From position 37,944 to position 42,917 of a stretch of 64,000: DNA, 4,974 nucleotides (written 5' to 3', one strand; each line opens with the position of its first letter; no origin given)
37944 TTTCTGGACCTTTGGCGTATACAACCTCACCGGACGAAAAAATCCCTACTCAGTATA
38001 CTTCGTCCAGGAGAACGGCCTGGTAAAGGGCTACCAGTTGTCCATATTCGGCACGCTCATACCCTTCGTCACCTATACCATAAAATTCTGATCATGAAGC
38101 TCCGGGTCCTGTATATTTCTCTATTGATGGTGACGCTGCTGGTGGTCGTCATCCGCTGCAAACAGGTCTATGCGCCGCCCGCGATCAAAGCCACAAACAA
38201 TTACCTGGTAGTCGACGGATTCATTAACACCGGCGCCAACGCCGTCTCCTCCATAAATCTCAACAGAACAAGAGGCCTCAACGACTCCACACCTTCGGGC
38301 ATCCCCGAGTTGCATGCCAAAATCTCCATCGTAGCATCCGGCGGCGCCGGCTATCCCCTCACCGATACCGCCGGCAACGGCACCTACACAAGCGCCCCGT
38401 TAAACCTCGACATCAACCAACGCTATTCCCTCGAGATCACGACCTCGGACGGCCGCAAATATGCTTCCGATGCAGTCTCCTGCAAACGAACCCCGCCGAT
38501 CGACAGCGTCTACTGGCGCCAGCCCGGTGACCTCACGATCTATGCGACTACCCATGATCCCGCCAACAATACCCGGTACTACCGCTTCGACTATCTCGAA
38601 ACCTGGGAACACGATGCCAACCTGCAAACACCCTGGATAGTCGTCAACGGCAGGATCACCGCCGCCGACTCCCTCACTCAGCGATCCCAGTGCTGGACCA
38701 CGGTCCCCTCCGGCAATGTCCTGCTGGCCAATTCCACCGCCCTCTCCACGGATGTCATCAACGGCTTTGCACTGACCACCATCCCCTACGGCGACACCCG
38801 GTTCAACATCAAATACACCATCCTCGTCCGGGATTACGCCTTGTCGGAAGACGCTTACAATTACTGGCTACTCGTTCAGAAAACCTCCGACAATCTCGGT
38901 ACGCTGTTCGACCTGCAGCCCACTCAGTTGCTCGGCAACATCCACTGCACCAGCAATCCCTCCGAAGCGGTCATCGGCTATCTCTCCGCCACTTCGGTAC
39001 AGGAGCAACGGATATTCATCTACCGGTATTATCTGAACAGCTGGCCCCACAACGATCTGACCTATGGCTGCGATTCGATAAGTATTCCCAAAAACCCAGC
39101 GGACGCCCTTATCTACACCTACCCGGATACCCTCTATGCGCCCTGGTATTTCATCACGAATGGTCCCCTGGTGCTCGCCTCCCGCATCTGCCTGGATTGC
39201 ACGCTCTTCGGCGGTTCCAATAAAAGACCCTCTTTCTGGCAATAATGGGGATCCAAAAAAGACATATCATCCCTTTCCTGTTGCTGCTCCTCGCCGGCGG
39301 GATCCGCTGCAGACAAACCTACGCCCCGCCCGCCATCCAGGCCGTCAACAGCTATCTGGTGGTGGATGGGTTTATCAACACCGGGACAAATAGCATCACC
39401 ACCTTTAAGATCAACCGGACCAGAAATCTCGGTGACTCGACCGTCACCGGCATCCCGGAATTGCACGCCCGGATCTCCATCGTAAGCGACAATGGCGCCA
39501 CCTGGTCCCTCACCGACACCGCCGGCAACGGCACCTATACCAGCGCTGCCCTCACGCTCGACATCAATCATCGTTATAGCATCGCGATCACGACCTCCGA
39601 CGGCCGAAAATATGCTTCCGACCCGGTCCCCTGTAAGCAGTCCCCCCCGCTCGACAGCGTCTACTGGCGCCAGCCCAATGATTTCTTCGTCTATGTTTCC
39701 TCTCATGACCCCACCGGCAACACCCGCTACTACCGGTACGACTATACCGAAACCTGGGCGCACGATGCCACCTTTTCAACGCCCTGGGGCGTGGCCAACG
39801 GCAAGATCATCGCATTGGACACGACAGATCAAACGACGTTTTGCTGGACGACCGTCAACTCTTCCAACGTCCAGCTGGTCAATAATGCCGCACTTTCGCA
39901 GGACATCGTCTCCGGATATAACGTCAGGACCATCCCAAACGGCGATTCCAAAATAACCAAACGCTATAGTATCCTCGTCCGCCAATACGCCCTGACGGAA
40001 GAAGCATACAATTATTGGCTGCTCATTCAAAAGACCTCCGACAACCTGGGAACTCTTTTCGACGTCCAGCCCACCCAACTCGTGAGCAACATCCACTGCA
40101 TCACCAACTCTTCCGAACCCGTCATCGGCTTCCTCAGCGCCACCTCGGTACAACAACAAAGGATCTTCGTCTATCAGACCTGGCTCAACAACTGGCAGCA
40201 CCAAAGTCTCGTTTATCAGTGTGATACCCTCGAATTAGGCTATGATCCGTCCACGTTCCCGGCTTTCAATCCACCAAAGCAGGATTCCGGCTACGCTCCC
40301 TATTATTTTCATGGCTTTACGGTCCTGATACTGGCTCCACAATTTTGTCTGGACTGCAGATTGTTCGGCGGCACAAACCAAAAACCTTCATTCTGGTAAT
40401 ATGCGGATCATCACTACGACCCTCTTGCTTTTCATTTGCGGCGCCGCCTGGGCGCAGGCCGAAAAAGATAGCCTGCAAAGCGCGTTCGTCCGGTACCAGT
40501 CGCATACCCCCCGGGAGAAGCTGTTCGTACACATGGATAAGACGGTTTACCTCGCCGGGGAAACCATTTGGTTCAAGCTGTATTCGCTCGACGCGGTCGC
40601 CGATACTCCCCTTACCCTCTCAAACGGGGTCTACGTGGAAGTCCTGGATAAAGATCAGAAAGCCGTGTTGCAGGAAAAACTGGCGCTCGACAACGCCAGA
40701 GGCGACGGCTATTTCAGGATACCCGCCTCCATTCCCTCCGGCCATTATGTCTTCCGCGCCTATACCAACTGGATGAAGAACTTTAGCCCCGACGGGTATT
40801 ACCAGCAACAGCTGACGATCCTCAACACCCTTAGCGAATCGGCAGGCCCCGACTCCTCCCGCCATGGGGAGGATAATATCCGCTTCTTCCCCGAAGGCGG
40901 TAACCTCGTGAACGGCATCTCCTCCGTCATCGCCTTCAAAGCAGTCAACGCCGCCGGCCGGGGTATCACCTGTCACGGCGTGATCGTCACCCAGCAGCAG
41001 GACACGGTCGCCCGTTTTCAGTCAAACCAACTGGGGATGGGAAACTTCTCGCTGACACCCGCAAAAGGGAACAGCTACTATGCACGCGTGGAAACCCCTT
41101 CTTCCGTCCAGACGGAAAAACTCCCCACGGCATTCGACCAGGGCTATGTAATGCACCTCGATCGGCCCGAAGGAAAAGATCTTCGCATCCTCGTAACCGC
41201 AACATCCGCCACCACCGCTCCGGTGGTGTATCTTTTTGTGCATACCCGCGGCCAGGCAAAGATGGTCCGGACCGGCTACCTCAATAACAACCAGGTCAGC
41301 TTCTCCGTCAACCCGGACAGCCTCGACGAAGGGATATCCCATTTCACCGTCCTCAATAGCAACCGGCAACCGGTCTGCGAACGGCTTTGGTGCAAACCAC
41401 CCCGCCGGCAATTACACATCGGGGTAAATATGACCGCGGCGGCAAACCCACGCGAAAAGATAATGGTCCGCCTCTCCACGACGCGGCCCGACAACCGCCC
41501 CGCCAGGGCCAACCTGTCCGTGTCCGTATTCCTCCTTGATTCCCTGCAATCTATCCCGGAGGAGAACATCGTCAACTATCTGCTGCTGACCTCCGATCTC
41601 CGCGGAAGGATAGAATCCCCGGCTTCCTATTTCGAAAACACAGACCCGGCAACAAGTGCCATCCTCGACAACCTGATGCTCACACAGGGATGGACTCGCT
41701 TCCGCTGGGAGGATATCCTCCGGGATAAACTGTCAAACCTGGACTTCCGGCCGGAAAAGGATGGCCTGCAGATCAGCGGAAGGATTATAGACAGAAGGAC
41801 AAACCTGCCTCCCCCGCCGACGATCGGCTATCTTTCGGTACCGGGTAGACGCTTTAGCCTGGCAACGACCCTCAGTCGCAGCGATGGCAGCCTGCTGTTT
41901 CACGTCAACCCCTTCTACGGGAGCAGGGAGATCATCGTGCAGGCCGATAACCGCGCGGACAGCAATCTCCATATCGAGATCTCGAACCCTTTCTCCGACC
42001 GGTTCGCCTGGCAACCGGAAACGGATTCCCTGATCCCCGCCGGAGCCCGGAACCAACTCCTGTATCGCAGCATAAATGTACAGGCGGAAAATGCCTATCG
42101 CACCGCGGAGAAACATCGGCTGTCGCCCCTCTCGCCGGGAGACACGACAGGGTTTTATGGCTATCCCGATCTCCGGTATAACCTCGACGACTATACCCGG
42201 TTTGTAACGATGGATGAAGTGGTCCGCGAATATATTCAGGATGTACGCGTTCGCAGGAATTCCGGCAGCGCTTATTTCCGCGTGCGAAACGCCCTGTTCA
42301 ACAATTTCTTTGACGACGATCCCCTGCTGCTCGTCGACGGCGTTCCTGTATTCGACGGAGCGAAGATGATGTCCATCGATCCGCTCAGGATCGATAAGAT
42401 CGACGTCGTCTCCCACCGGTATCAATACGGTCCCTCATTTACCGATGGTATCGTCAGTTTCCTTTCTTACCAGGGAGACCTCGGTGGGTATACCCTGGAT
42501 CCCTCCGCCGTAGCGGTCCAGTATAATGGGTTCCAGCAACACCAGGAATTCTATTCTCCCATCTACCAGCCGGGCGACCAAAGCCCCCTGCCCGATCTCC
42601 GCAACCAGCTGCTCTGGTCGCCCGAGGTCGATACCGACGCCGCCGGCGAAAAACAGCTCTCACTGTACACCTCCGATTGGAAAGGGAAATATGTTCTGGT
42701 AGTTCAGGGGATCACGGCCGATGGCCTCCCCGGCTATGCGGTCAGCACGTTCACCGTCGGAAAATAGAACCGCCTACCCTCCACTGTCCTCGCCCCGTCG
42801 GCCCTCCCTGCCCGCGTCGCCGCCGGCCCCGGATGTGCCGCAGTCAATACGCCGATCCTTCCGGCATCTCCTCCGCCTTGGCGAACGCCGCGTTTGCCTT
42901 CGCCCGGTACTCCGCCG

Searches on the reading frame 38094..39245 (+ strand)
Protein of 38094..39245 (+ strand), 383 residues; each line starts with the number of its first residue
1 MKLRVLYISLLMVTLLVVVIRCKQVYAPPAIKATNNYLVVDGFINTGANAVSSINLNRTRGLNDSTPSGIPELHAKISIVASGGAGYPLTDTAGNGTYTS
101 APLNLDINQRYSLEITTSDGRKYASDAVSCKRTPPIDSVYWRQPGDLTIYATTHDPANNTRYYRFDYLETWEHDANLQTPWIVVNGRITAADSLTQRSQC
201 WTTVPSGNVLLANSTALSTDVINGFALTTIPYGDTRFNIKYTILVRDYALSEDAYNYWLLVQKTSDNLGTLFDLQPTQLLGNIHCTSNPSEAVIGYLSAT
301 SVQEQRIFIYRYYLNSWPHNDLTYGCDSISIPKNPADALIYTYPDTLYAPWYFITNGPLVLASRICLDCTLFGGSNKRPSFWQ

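Call 8: search_protein_families(library=pfam, proteins=[window:38094-39245:+])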
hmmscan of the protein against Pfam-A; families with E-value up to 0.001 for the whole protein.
window:38094-39245:+ (383 aa): 1 family
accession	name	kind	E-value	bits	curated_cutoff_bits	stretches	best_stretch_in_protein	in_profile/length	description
PF14054.11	DUF4249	-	8.9e-46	157.1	28.5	1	31-306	8-269/269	Domain of unknown function (DUF4249)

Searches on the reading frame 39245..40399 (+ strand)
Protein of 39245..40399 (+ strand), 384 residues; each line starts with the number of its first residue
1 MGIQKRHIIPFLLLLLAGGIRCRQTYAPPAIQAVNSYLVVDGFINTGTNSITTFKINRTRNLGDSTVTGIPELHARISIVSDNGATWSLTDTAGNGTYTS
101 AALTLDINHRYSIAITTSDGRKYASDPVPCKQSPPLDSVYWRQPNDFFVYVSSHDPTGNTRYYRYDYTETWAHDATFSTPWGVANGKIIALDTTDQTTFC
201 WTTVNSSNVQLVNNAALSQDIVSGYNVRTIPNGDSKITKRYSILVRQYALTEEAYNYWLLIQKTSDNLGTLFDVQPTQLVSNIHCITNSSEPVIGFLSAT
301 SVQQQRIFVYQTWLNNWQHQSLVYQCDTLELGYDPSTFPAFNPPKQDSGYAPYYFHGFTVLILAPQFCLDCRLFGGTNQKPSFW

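Call 8: search_protein_families(library=pfam, proteins=[window:39245-40399:+])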
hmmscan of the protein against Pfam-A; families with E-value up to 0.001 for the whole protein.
window:39245-40399:+ (384 aa): 1 family
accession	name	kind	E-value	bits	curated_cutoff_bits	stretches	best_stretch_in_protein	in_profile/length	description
PF14054.11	DUF4249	-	5.2e-46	157.8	28.5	1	31-306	8-269/269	Domain of unknown function (DUF4249)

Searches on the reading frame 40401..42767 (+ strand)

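Call 8: search_protein_families(library=pfam, proteins=[window:40401-42767:+])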
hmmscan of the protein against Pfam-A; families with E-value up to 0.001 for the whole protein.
window:40401-42767:+ (788 aa): 1 family
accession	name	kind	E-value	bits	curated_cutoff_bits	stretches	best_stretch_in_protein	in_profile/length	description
PF01835.25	MG2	-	2.6e-08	34.5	32.8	1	40-121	1-81/96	MG2 domain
